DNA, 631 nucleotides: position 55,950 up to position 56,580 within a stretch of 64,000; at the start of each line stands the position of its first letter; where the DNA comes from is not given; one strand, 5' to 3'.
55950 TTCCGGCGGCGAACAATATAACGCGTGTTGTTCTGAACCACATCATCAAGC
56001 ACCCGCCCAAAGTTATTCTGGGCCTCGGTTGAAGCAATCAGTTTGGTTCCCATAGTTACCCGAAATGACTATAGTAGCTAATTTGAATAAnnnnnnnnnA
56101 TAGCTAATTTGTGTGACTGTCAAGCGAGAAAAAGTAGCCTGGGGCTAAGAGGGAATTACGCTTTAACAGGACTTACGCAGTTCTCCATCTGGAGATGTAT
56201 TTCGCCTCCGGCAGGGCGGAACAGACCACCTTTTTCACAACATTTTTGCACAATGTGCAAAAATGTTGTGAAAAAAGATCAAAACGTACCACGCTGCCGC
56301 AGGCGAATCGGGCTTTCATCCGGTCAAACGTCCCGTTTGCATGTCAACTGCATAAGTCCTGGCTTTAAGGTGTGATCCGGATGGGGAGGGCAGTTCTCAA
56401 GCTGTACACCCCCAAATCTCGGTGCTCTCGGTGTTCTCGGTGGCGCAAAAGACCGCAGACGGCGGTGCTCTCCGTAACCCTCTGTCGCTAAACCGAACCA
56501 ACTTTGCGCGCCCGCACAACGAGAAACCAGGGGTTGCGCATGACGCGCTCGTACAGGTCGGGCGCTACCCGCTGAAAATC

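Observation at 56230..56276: Central palindrome differs between copies, and every change is mirrored on both arms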

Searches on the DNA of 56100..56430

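Call 50: search_rna_families(source=window, start=56100, end=56430, threshold=evalue, max_evalue=1)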
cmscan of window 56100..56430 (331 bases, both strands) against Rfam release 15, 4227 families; matches with E-value up to 1: 17.
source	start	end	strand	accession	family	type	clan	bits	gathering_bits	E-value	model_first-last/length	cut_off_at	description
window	56225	56282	+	RF04010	mir-3003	Gene; miRNA;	-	30.5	70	0.001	1-76/76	no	mir-3003 microRNA precursor family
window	56226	56281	-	RF04010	mir-3003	Gene; miRNA;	-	29.1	70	0.0023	1-76/76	no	mir-3003 microRNA precursor family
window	56231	56273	-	RF03697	mir-722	Gene; miRNA;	-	26.7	81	0.0035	1-67/67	no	mir-722 microRNA precursor family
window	56228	56278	-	RF01024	mir-944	Gene; miRNA;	-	26.2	100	0.013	1-88/88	no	mir-944 microRNA precursor family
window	56230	56274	+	RF03640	mir-3747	Gene; miRNA;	-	25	63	0.0063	1-67/67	no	mir-3747 microRNA precursor family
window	56220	56287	-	RF00788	mir-287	Gene; miRNA;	-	23.9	80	0.006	1-73/73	no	mir-287 microRNA precursor family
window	56229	56277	-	RF00932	mir-471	Gene; miRNA;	-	23.5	80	0.012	1-66/66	no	mir-471 microRNA precursor family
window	56224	56282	-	RF01900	mir-2024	Gene; miRNA;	-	23.2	69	0.017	1-77/77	no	mir-2024 microRNA precursor family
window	56229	56282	-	RF03956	mir-737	Gene; miRNA;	-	23.2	60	0.18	1-63/63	no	mir-737 microRNA precursor family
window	56230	56276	+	RF03664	MIR6288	Gene; miRNA;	-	22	74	0.048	1-92/92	no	MIR6288 microRNA precursor family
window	56231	56275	+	RF01024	mir-944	Gene; miRNA;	-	20.9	100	0.26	20-69/88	no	mir-944 microRNA precursor family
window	56228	56281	-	RF00821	mir-249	Gene; miRNA;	-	20.2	70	0.05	1-97/97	no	mir-249 microRNA precursor family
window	56226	56279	-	RF03467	mir-2851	Gene; miRNA;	CL00142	19.5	85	0.56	1-90/90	no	mir-2851 microRNA precursor family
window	56232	56276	+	RF02554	ppoRNA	Gene; rRNA;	-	19.3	99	0.47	1-98/98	no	mt-5S-like P. polycephalum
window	56229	56277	-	RF04100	mir-493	Gene; miRNA;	-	18.7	68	0.7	14-78/89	no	mir-493 microRNA precursor family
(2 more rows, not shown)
